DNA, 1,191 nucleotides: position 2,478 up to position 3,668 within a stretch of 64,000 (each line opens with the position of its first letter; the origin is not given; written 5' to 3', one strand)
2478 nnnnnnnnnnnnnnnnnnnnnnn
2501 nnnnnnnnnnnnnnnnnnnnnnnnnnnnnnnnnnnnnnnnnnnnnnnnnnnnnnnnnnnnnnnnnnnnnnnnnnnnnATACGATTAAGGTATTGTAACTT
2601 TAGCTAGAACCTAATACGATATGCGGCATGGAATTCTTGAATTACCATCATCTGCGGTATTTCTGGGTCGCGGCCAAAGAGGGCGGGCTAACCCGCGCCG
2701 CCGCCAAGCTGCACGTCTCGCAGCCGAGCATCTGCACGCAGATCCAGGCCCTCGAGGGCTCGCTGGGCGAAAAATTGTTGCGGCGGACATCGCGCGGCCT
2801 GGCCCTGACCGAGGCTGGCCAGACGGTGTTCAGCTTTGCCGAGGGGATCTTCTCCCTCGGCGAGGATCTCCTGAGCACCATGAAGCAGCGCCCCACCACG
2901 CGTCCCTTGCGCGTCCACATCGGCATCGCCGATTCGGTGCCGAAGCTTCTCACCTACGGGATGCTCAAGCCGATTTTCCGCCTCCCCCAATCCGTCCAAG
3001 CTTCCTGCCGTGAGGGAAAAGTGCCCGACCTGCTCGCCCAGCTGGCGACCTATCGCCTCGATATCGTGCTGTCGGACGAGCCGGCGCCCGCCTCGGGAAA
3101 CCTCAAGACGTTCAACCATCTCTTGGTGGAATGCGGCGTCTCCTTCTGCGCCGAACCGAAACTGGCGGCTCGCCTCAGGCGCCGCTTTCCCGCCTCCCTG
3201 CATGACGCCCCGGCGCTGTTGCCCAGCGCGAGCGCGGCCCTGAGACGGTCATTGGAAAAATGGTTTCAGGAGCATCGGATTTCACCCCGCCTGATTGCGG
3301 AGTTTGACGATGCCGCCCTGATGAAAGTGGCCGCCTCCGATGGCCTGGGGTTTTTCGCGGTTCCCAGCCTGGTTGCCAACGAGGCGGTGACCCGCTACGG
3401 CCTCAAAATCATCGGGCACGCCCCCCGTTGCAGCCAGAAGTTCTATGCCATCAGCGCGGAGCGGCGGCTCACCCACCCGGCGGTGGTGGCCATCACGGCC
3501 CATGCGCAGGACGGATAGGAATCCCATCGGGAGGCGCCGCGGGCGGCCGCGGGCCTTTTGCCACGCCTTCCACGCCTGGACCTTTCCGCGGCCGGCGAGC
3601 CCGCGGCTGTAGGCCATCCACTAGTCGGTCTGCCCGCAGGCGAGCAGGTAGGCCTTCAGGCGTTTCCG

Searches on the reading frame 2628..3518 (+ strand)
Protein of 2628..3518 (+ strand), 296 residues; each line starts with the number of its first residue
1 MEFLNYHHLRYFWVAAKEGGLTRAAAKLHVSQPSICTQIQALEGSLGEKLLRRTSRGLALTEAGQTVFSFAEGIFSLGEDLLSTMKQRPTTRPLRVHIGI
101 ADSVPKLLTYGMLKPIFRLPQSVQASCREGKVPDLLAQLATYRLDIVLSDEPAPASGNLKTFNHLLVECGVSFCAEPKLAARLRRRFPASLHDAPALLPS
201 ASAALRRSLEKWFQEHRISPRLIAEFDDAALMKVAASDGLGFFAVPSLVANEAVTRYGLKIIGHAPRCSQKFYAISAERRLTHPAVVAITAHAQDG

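Call 64: search_protein_families(library=pfam, proteins=[window:2628-3518:+], max_evalue=0.00001)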
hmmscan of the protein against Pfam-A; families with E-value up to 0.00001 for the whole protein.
window:2628-3518:+ (296 aa): 2 families
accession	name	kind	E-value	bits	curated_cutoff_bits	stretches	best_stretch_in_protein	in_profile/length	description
PF00126.33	HTH_1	-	1.2e-20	73.7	26.6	1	7-65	2-60/60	Bacterial regulatory helix-turn-helix protein, lysR family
PF03466.25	LysR_substrate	-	1.2e-18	67.7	28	1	95-294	7-205/209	LysR substrate binding domain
